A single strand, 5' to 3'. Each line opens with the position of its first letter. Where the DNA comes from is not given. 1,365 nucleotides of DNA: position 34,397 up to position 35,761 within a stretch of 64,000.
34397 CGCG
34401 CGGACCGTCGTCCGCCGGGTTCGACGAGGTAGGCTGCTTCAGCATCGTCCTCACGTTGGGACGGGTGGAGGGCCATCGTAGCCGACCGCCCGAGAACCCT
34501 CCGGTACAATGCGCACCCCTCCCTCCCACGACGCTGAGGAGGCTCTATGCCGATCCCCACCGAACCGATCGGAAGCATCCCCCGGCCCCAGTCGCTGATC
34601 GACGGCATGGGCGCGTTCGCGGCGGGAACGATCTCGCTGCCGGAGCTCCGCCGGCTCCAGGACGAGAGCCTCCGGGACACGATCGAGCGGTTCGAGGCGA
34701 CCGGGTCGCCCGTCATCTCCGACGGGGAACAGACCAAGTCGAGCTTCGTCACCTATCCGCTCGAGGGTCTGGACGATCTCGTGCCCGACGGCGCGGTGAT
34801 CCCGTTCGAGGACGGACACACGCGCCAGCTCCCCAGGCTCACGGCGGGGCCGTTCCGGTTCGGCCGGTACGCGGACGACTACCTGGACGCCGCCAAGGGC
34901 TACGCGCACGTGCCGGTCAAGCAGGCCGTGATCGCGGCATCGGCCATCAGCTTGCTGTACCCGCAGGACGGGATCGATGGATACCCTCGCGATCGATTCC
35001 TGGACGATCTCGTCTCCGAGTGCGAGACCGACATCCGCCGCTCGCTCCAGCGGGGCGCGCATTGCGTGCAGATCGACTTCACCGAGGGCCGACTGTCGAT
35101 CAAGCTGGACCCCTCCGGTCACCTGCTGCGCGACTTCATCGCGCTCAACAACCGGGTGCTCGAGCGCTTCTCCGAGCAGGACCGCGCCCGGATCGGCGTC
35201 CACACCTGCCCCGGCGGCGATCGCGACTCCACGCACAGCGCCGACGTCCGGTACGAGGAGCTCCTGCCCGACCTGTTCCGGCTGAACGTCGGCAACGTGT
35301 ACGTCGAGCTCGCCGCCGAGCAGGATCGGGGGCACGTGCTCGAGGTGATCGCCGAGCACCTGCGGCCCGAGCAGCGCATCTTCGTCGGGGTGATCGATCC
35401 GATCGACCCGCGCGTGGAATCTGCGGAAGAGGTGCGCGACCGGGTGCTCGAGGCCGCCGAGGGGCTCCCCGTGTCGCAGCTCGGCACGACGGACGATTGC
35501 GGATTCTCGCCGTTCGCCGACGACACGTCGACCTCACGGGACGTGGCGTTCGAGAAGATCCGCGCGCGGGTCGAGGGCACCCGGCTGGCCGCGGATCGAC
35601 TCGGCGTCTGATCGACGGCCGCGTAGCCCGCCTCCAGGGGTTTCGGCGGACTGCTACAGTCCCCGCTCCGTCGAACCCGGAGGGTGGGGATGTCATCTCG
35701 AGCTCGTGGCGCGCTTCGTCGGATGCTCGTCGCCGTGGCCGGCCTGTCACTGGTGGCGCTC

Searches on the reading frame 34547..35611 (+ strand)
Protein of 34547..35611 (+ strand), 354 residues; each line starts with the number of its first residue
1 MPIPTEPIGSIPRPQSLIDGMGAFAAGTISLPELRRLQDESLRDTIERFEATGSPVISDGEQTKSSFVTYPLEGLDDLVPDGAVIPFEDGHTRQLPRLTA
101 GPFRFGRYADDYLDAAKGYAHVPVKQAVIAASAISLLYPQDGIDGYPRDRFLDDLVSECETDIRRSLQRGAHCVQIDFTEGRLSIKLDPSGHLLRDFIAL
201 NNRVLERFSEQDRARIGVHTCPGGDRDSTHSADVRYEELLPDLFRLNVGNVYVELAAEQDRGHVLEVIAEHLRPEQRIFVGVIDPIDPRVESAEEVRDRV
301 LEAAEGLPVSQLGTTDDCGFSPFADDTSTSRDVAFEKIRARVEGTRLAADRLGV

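Call 50: search_protein_families(library=ncbifam, proteins=[window:34547-35611:+], max_evalue=0.00001)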
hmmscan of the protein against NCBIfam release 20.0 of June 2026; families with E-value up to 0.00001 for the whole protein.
window:34547-35611:+ (354 aa): 5 families
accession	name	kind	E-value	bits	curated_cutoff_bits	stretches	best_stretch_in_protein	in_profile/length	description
NF003317.0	PRK04326.1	equivalog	7e-19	68.2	406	1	3-348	9-322/340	methionine synthase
NF004875.0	PRK06233.1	equivalog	2.2e-16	59.7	576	1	149-339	164-362/373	vitamin B12 independent methionine synthase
NF005085.0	PRK06520.1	subfamily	5.1e-16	58.8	313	1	5-343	10-362/368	5-methyltetrahydropteroyltriglutamate--homocysteine S-methyltransferase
NF006589.0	PRK09121.1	equivalog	1.4e-14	53.9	392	1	205-352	197-340/342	methionine synthase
TIGR01371.1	met_syn_B12ind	equivalog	1.5e-06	27.5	929.95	0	230-320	641-729/754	5-methyltetrahydropteroyltriglutamate--homocysteine S-methyltransferase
